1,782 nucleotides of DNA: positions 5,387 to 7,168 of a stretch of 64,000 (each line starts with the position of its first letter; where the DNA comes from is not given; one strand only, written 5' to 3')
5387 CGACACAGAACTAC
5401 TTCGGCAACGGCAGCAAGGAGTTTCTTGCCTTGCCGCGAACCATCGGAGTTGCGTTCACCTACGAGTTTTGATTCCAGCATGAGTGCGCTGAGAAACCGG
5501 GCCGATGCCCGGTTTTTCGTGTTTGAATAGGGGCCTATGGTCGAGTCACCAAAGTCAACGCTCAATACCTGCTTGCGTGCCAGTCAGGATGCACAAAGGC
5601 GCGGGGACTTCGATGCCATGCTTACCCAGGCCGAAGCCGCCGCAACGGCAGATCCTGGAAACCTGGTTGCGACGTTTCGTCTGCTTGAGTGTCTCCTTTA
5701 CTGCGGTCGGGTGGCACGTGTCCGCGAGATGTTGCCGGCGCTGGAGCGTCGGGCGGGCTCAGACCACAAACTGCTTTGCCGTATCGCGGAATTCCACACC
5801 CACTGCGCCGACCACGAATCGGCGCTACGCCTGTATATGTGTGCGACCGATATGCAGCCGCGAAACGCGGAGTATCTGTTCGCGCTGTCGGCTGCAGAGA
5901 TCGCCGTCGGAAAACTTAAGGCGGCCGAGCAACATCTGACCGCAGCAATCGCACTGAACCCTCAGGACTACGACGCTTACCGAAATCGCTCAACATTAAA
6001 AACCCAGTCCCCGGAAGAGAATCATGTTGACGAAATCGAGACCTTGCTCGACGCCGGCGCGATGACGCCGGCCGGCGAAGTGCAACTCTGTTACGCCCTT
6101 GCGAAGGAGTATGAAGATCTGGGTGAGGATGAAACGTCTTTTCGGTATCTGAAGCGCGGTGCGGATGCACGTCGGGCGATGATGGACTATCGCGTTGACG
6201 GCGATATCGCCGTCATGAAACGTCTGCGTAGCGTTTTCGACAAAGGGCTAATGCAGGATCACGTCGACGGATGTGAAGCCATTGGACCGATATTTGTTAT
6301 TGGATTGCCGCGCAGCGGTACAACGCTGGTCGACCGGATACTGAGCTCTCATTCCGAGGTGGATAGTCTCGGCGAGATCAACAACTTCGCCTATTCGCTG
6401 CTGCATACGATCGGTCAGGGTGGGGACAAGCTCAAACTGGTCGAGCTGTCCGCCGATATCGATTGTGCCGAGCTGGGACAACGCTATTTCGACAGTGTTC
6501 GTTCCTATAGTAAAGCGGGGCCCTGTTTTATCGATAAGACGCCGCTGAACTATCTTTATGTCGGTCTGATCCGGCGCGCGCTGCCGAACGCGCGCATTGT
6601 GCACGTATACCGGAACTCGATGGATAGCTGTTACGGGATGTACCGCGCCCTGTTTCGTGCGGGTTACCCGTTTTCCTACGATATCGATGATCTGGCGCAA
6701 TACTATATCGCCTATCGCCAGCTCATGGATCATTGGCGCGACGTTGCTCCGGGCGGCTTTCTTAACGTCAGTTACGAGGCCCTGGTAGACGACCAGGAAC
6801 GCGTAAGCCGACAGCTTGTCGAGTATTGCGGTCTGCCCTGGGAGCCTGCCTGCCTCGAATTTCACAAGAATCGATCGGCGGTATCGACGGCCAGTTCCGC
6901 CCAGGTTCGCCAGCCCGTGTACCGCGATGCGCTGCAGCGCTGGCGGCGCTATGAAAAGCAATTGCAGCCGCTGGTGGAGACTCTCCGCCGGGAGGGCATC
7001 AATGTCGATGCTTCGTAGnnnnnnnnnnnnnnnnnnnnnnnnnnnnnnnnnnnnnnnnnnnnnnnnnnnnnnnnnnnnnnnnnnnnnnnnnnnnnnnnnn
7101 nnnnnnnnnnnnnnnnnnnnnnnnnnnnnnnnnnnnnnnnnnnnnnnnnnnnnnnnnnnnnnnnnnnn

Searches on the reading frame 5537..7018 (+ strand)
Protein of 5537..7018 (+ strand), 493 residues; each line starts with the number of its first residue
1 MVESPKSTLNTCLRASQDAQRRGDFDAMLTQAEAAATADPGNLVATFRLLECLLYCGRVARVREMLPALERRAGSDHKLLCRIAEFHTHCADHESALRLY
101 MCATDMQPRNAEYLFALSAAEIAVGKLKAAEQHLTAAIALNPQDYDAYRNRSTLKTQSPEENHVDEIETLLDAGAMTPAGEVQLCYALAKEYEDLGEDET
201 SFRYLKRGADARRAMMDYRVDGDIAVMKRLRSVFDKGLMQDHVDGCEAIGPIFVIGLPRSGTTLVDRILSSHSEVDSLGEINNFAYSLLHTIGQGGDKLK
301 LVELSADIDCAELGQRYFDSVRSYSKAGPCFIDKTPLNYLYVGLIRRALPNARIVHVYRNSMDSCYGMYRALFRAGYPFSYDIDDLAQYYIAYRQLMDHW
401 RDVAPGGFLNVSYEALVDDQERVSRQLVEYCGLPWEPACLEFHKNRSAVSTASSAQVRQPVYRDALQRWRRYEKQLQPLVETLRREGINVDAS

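Call 86: search_protein_families(library=pfam, proteins=[window:5537-7018:+], max_evalue=0.00001)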
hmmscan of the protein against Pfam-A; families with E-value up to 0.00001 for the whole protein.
window:5537-7018:+ (493 aa): 2 families
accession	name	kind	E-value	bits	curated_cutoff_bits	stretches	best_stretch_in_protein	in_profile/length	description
PF13469.12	Sulfotransfer_3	-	1.9e-44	152.9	27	1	251-437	1-216/216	Sulfotransferase family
PF00685.33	Sulfotransfer_1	-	2.9e-09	37.1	22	1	252-441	4-189/255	Sulfotransferase domain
